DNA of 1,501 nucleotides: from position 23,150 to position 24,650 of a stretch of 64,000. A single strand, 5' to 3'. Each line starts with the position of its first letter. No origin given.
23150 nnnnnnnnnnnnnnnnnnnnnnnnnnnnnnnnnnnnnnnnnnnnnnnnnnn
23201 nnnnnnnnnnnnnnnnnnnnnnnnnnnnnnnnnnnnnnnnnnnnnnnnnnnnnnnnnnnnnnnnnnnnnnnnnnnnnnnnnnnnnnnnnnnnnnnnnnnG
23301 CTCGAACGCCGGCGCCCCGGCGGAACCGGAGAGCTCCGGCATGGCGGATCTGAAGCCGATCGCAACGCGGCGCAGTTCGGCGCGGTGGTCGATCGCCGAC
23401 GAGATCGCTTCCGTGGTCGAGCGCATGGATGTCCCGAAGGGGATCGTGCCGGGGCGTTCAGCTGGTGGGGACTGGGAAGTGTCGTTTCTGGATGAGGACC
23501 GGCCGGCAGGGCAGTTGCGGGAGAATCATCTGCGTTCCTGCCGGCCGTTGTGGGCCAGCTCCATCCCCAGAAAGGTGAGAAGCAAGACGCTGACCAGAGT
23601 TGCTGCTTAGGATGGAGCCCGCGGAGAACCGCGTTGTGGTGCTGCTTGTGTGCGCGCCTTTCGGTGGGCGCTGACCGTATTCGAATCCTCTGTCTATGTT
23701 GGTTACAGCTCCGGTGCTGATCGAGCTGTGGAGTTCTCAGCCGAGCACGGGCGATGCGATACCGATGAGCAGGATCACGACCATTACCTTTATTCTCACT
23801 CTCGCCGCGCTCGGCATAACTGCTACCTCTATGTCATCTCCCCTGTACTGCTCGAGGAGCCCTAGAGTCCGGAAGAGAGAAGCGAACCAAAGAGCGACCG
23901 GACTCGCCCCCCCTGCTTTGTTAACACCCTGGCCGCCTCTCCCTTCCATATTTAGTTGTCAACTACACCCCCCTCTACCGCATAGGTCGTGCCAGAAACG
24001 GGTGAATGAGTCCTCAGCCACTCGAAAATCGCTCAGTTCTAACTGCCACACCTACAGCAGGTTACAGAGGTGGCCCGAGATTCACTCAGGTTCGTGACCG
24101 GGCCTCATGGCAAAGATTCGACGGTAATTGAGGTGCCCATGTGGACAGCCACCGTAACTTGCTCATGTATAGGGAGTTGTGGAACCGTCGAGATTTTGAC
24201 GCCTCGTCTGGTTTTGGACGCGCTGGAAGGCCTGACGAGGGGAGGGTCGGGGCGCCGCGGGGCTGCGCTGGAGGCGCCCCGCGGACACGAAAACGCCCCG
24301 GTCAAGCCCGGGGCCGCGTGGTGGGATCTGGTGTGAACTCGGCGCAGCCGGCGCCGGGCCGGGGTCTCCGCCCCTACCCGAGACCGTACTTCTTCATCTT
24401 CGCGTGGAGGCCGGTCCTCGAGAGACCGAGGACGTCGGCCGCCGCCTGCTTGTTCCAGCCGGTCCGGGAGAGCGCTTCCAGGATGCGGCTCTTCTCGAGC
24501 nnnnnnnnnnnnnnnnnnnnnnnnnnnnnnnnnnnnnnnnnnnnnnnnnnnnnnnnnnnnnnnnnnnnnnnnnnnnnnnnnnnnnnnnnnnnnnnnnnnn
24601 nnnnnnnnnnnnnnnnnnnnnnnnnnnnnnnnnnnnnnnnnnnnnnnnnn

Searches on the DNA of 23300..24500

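Call 23: search_rna_families(source=window, start=23300, end=24500, threshold=evalue, max_evalue=1, show_alignments=2)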
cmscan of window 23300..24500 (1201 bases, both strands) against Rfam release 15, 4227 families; matches with E-value up to 1: 3.
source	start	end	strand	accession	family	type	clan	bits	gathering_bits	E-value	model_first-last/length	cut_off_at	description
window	23862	23955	-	RF03799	mir-3202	Gene; miRNA;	-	20.1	90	0.47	1-79/79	no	mir-3202 microRNA precursor family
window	23556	23592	-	RF00037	IRE_I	Cis-reg;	-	19.1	34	0.42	1-36/36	no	Iron response element I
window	24134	24202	+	RF01516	v-snoRNA-1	Gene; snRNA; snoRNA; CD-box;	-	17.9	75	0.92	1-65/65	no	Human herpesvirus 1 small nucleolar RNA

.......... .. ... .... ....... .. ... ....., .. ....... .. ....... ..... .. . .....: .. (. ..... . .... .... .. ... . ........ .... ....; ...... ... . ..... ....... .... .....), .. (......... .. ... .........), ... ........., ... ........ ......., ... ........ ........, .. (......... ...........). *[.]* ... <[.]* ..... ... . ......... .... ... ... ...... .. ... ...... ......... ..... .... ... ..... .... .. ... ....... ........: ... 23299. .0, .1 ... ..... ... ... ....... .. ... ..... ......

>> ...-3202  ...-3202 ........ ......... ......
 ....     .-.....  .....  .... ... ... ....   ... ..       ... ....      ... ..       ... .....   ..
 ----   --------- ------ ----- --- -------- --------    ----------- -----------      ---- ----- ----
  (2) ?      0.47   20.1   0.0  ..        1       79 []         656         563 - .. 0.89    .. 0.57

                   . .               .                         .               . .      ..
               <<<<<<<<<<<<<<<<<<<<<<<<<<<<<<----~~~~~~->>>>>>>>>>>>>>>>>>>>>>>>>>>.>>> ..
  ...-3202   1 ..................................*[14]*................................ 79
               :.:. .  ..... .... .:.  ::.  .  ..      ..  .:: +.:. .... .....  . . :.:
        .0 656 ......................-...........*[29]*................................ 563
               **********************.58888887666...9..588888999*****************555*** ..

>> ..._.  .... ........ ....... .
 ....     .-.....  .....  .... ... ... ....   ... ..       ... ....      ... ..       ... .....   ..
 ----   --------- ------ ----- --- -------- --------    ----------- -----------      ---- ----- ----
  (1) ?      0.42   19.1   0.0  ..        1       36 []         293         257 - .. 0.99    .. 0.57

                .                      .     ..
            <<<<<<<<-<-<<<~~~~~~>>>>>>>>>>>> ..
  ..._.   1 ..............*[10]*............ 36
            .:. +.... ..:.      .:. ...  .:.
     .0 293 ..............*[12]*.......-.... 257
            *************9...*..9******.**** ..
